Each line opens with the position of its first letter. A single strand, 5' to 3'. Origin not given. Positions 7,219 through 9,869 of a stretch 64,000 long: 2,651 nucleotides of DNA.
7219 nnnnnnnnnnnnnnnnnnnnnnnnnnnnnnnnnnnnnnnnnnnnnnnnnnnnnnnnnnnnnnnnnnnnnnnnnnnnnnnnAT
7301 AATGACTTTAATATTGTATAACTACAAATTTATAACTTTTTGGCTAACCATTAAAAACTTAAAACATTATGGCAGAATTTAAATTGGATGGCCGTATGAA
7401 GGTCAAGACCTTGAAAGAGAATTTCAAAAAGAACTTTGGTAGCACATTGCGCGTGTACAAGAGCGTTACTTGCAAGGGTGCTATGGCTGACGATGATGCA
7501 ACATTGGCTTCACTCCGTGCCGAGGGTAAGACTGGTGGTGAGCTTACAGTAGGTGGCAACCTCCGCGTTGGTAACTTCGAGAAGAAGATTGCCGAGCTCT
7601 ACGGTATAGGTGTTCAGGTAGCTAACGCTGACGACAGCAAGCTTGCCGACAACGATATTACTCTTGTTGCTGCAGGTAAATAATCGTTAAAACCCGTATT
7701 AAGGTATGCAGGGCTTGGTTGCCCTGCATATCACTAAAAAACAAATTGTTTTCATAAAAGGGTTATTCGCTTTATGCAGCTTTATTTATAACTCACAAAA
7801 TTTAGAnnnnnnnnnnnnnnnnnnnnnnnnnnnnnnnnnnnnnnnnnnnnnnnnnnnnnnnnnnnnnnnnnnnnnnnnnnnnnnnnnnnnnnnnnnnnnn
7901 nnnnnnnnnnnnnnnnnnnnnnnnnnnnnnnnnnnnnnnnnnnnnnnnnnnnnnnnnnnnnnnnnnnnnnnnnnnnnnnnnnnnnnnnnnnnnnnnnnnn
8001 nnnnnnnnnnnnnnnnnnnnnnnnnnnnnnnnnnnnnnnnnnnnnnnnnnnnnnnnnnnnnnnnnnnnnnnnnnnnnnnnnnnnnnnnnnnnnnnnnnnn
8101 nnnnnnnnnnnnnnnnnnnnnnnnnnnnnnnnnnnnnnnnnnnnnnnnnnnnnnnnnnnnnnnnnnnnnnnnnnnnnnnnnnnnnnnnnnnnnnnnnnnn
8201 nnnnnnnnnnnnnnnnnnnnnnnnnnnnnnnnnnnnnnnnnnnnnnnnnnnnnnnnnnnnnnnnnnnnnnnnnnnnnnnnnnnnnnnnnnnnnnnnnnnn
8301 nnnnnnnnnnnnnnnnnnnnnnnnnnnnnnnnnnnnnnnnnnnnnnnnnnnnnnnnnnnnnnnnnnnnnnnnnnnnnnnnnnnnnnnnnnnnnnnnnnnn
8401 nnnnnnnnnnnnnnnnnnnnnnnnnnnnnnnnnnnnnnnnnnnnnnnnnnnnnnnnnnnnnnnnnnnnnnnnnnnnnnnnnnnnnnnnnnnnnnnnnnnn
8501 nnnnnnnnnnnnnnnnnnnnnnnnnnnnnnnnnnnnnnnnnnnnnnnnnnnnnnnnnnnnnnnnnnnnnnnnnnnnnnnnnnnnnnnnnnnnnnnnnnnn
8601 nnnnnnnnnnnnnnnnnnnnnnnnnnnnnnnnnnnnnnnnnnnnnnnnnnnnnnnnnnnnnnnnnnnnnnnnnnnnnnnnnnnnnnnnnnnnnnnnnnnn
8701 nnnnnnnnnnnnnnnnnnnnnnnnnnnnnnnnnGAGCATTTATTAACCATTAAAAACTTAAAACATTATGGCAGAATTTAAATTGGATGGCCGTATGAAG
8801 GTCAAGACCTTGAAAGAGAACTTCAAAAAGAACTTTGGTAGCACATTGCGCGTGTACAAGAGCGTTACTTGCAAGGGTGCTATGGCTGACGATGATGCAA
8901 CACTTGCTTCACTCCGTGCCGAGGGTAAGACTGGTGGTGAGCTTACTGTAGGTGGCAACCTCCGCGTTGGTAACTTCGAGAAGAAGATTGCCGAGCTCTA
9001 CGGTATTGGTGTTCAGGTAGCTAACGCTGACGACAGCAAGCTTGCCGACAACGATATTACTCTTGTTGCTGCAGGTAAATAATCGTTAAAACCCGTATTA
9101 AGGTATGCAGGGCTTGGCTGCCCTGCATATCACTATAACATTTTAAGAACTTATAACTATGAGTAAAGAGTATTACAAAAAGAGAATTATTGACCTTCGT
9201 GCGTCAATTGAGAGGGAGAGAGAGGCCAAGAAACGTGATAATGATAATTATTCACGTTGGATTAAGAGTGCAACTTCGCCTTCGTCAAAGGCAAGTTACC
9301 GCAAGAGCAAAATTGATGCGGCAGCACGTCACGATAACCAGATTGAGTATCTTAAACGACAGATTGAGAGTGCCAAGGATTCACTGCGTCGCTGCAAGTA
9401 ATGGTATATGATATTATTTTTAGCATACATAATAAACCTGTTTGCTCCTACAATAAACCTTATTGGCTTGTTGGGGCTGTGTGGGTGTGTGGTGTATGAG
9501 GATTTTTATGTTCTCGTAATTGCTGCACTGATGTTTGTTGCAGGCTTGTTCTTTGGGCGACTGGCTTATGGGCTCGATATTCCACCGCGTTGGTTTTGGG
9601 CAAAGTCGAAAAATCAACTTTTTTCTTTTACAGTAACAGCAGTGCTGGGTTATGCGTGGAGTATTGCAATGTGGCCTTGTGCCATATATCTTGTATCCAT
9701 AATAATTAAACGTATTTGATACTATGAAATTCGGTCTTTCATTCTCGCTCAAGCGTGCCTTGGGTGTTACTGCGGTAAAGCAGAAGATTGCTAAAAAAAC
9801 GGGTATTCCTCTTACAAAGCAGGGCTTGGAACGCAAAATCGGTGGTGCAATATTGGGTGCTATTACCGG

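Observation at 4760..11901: Unnamed ~45-aa module present in 10 copies across five genes, fused to an OmpA-like anchor in one protein and to a histone-H1-like tail in another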

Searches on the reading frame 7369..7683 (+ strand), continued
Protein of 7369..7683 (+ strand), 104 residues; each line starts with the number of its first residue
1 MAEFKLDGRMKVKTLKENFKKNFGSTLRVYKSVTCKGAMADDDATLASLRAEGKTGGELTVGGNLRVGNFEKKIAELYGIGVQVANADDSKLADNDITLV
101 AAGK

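Call 30: find_related_loci(query=window:7369-7683:+, collection=genome_contigs, flank=10000)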
Query window:7369-7683:+ (104 aa) in genome_contigs; peptide patterns used: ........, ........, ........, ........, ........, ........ (x = any residue, [..] = any of these).
600 stretches matched a pattern (row limit reached: there are more); 64 encode a relative of the query (tblastn E <= 1e-3); 64 distinct loci.
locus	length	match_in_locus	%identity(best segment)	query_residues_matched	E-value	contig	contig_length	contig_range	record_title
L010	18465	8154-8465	95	1-104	1e-61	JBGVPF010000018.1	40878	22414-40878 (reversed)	MAG: Alloprevotella sp. isolate fecal_MAG_194 fecal_MAG_194_contig_0018, whole genome shotgun sequence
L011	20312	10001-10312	95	1-104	1e-61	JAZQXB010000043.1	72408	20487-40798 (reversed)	MAG: Alloprevotella sp. isolate T1900045163_TC20190157.MAGScoT_cleanbin_000010 SGB_5098_k141_1138322, whole genome shotg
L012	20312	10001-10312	95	1-104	1e-61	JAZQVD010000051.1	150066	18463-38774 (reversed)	MAG: Alloprevotella sp. isolate T1900045172_TC20190168.MAGScoT_cleanbin_000001 SGB_5196_k141_1273952, whole genome shotg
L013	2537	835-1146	93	1-104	3e-60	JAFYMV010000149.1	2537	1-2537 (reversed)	MAG: Bacteroidaceae bacterium isolate RGIG7234 Water_buffalos_Cecum-2__c678657, whole genome shotgun sequence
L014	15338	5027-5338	94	1-104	6e-60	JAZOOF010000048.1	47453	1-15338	MAG: Bacteroidaceae bacterium isolate T1900045632_YK20190326.MAGScoT_cleanbin_000023 SGB_8065_k141_1911228, whole genome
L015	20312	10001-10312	91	1-104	6e-59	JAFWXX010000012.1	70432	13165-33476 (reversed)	MAG: Bacteroidaceae bacterium isolate RGIG6171 Sheep_Rectum-1__c395, whole genome shotgun sequence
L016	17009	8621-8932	94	1-104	6e-60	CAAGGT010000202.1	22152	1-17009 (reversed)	MAG TPA_asm: Bacteroidaceae bacterium, isolate HGM04608, WGS project CAAGGT010000000 data, contig: SRS476212_64_k119_286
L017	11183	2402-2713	89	1-104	8e-58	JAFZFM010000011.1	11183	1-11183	MAG: Bacteroidaceae bacterium isolate RGIG7719 Water_buffalos_Rectum-3__c30422, whole genome shotgun sequence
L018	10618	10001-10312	89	1-104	1e-57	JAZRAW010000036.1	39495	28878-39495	MAG: Alistipes sp. isolate T1900045135_TC20190129.MAGScoT_cleanbin_000023 SGB_4892_k141_864479, whole genome shotgun seq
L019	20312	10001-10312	89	1-104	2e-57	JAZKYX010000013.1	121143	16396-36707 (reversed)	MAG: Alistipes sp. isolate T1900045095_TC20190089.MAGScoT_cleanbin_000009 SGB_4729_k141_1277457, whole genome shotgun se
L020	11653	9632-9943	88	1-104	3e-57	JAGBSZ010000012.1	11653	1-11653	MAG: Bacteroidaceae bacterium isolate RGIG9419 Yak_Cecum-2__c67788, whole genome shotgun sequence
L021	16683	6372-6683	87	1-104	4e-57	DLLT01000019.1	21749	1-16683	MAG TPA_asm: Porphyromonadaceae bacterium UBA7555 UBA7555_contig_331, whole genome shotgun sequence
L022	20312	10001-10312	87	1-104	1e-56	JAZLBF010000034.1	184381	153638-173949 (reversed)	MAG: Bacteroidaceae bacterium isolate T1900045066_TC20190060.MAGScoT_cleanbin_000016 SGB_4597_k141_624927, whole genome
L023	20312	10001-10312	84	1-104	3e-54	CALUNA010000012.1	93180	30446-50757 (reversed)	MAG: uncultured Bacteroidales bacterium isolate BRZ_RB__bin65 genome assembly, contig: BRZ_RB__NODE_121_length_93180_cov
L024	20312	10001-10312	84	1-104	3e-54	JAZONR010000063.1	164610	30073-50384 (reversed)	MAG: Bacteroidaceae bacterium isolate T1900045637_YK20190331.MAGScoT_cleanbin_000009 SGB_8102_k141_1446937, whole genome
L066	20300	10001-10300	60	1-104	1e-32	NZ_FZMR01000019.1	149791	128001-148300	Helicobacter cetorum isolate 138563_8, whole genome shotgun sequence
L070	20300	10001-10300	42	1-104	1e-21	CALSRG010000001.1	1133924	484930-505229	MAG: uncultured Flavobacteriaceae bacterium isolate O_MB241 genome assembly, contig: contig_4976_O_MB241, whole genome s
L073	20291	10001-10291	44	1-96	2e-17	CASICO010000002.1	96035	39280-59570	MAG: uncultured Flavobacteriales bacterium isolate FRAM_WSC20_S8_BML_bin_71_1 genome assembly, contig: FRAM_WSC20_S8_BML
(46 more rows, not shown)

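Call 39: search_protein_families(library=pfam, proteins=[P0241, P0244, P0250, P0260, P0269, P0371, P0383, P0350, P0302, P0310], max_evalue=0.01)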
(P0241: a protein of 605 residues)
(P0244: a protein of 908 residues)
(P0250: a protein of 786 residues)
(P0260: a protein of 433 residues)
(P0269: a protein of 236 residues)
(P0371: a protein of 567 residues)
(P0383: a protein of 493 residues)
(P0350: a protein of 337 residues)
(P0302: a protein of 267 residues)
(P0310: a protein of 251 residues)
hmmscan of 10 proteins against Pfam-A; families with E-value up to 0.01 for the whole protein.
P0241 (605 aa): 1 family
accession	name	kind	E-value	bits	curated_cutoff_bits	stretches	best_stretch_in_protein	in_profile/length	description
PF03970.18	Herpes_UL37_1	-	0.0041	16.8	25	0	52-109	18-78/267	Herpesvirus UL37 tegument protein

P0244 (908 aa): 0 families

P0250 (786 aa): 2 families
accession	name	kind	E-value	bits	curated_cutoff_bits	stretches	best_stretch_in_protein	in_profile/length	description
PF19789.6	DUF6273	-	6.4e-32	111.2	23.5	1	627-783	3-170/172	Domain of unknown function (DUF6273)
PF23603.1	Ubiquitin_TPR1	-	7.3e-07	29.3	27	0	131-165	30-63/69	Telomere repeat-binding protein 1-like, ubiquitin-like domain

P0260 (433 aa): 0 families

P0269 (236 aa): 0 families

P0371 (567 aa): 1 family
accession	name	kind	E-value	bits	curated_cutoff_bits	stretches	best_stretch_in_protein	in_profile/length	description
PF07719.23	TPR_2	-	0.0089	16.5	27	0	420-437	14-31/34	Tetratricopeptide repeat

P0383 (493 aa): 2 families
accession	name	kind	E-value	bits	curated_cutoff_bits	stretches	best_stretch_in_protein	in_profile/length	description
PF13475.11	DUF4116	-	5.2e-47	157.6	24.9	4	355-400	3-49/49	Domain of unknown function (DUF4116)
PF18379.6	FERM_F1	-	0.0039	17.6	26.1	0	239-269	10-40/96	FERM F1 ubiquitin-like domain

P0350 (337 aa): 0 families

P0302 (267 aa): 0 families

P0310 (251 aa): 0 families
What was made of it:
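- On Ubiquitin-like β-grasp superfamily (Pfam clan Ubiquitin): One relative with 8 modules reaches 29.3 bits on PF23603 against a cut-off of 27 (call 39).
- P0250 exceeds the Pfam threshold of Ubiquitin_TPR1, and P0383 touches FERM_F1 (call 39).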

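Call 43: list_cluster_members(proteins=[P0279, P0290, P0322, P0293, P0247, P0272, P0252, P0243, P0261, P0250])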
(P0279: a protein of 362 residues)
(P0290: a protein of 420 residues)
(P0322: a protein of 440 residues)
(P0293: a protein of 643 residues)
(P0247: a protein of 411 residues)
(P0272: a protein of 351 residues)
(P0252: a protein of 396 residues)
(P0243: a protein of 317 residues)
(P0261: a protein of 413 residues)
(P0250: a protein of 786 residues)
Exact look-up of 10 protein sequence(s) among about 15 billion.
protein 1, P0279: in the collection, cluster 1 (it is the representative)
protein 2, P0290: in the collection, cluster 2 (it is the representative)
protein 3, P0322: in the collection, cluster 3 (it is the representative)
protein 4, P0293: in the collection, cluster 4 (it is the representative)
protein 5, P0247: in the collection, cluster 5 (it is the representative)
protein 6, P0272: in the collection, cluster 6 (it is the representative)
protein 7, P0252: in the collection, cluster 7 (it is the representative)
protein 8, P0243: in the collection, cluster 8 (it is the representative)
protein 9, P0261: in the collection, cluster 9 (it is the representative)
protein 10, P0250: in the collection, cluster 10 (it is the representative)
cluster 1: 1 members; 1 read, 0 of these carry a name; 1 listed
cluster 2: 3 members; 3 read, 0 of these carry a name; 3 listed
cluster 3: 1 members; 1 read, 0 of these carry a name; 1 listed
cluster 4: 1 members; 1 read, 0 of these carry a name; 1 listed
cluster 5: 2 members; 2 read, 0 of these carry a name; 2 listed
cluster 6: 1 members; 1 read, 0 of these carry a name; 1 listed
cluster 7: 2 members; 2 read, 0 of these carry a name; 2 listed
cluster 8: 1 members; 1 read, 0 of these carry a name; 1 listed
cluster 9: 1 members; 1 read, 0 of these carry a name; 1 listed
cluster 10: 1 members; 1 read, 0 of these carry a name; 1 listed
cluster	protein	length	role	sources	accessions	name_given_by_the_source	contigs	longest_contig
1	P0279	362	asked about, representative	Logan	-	-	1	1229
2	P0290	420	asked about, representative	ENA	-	-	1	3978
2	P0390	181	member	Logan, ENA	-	-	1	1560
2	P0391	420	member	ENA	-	-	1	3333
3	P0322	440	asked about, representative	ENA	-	-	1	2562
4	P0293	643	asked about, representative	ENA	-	-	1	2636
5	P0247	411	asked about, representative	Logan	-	-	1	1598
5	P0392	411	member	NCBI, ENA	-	-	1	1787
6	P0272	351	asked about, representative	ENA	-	-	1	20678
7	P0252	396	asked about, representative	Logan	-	-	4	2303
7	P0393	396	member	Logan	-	-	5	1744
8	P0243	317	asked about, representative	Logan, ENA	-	-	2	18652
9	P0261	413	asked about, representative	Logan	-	-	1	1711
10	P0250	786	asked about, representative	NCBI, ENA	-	-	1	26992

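Call 44: find_encoding_contigs(protein=P0243, flank=8000, max_places=2)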
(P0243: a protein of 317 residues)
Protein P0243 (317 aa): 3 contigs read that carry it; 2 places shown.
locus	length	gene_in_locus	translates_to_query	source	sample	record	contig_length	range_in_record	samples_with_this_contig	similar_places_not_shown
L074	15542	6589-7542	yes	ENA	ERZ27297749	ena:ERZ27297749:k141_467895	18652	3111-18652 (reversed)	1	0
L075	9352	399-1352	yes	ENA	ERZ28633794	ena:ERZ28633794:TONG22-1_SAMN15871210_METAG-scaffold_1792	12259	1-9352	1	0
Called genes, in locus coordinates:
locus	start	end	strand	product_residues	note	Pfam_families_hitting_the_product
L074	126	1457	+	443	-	PF05359:DUF748 (faint), PF00691:OmpA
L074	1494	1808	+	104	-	-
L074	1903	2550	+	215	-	PF13306:LRR_5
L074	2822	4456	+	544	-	-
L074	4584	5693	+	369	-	-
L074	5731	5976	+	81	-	-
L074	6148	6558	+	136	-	PF05099:TerB (faint)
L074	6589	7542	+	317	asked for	PF00542:Ribosomal_L12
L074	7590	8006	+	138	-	-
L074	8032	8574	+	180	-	-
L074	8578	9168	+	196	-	PF01470:Peptidase_C15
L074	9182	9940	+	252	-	PF13557:Phenol_MetA_deg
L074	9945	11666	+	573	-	PF00520:Ion_trans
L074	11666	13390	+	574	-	PF00520:Ion_trans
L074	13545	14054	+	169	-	-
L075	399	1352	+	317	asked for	PF00542:Ribosomal_L12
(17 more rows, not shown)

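Call 45: find_encoding_contigs(protein=P0272, flank=8000, max_places=2)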
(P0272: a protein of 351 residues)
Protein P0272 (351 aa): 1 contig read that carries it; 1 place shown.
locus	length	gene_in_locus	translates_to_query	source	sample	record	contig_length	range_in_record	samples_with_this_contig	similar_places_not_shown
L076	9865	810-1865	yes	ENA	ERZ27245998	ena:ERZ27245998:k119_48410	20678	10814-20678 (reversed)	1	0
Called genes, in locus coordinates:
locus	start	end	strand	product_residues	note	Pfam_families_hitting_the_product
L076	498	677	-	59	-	-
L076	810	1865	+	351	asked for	PF03781:FGE-sulfatase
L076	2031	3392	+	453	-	-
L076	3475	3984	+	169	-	-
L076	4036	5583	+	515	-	PF07603:Lcl_C (weak), PF26707:DUF8237 (faint)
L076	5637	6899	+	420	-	PF00145:DNA_methylase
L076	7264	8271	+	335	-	-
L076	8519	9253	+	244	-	PF03781:FGE-sulfatase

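Call 46: find_encoding_contigs(protein=P0250, flank=8000, max_places=2)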
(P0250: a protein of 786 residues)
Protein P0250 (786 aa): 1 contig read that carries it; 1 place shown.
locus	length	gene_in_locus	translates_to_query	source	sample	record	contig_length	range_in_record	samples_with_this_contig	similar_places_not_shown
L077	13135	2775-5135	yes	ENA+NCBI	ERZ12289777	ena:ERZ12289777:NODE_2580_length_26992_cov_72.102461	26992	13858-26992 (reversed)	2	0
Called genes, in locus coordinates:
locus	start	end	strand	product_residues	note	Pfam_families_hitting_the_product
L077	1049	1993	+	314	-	PF19789:DUF6273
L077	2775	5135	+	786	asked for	PF23603:Ubiquitin_TPR1 (faint), PF19789:DUF6273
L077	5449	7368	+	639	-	PF07693:KAP_NTPase, PF14088:DUF4268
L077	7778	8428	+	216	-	PF19789:DUF6273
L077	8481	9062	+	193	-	PF14088:DUF4268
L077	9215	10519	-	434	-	PF04326:SLFN_AlbA_2, PF13749:HATPase_c_4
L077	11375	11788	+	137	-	-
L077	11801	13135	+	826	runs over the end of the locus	PF08497:Radical_SAM_N, PF04055:Radical_SAM (weak), PF11842:DUF3362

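Call 60: search_dna_similar(query=window:7369-7683:+, collection=phages, mode=protein, max_evalue=0.001, max_rows=25)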
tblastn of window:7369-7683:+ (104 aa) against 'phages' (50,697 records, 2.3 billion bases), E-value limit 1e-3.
No match.

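Call 61: search_dna_similar(query=window:7369-7683:+, collection=plasmids, mode=protein, max_evalue=0.001, max_rows=25)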
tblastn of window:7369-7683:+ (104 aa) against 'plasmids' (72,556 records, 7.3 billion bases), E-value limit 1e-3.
No match.

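Call 65: search_protein_families(library=pfam, proteins=[L073:10397-12250:+, L070:8204-9946:+, L066:11017-12957:+, L066:8262-9917:+, L073:12305-13432:-, L070:6709-8001:-], max_evalue=0.001)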
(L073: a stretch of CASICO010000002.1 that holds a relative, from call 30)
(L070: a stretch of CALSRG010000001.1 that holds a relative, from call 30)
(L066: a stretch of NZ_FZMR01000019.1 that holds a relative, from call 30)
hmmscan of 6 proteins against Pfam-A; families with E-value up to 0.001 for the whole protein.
L073:10397-12250:+ (617 aa): 2 families
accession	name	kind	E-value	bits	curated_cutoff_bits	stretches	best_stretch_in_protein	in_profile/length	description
PF07693.20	KAP_NTPase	-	1.7e-35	123.2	20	1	24-316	3-292/293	KAP family P-loop domain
PF13191.12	AAA_16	-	1.3e-06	29.5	32.6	1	35-206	20-156/167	AAA ATPase domain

L070:8204-9946:+ (580 aa): 4 families
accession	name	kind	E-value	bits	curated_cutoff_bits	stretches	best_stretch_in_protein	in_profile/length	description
PF07693.20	KAP_NTPase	-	1e-34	120.6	20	1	3-288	8-290/293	KAP family P-loop domain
PF24883.2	NPHP3_N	-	2.3e-06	28.3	24.8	0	70-186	43-153/164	Nephrocystin 3, N-terminal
PF13191.12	AAA_16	-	5.1e-06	27.5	32.6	1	14-179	25-155/167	AAA ATPase domain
PF13401.12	AAA_22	-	2.8e-05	24.9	27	1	19-194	11-122/130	AAA domain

L066:11017-12957:+ (646 aa): 2 families
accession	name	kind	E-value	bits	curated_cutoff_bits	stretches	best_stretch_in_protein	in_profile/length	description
PF07693.20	KAP_NTPase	-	1.2e-46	159.8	20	1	79-362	4-291/293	KAP family P-loop domain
PF14088.11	DUF4268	-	3.2e-13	50.4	27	1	510-641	4-139/140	Domain of unknown function (DUF4268)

L066:8262-9917:+ (551 aa): 2 families
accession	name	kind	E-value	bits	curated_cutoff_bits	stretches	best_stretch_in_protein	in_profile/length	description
PF03235.19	GmrSD_N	-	1.7e-38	133.2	33.2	1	13-224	3-198/199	GmrSD restriction endonuclease, N-terminal domain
PF07510.16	GmrSD_C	-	3.2e-21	76.1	23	1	418-544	15-138/138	GmrSD restriction endonucleases, C-terminal domain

L073:12305-13432:- (375 aa): 2 families
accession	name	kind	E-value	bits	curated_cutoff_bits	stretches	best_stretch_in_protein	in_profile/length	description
PF18491.7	SRA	-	1.8e-31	109.5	30.2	1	233-368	5-144/145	SET and RING associated domain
PF21598.3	PvuRts1I-like_N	-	7.4e-28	97.8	27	1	87-203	4-130/131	Restriction endonuclease PvuRts1 I-like, N-terminal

L070:6709-8001:- (430 aa): 0 families
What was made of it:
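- PF07693 at 1e-35 to 1e-47 (call 65). Neighbours GmrSD and PvuRts1I/SRA (call 65).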

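Call 79: find_related_loci(query=window:7369-7683:+, collection=viral_contigs, flank=8000)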
Query window:7369-7683:+ (104 aa) in viral_contigs; peptide patterns used: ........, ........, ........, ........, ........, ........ (x = any residue, [..] = any of these).
6 stretches matched a pattern, but none encodes a relative of the query by tblastn (E <= 1e-3).

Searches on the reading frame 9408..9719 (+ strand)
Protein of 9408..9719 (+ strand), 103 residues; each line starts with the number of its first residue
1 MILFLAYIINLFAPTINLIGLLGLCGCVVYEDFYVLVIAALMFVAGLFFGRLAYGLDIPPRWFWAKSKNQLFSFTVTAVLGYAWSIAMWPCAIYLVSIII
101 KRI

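Call 86: search_protein_families(library=pfam, proteins=[window:9408-9719:+], max_evalue=0.01)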
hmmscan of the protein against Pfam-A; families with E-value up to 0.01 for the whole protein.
window:9408-9719:+ (103 aa): 0 families
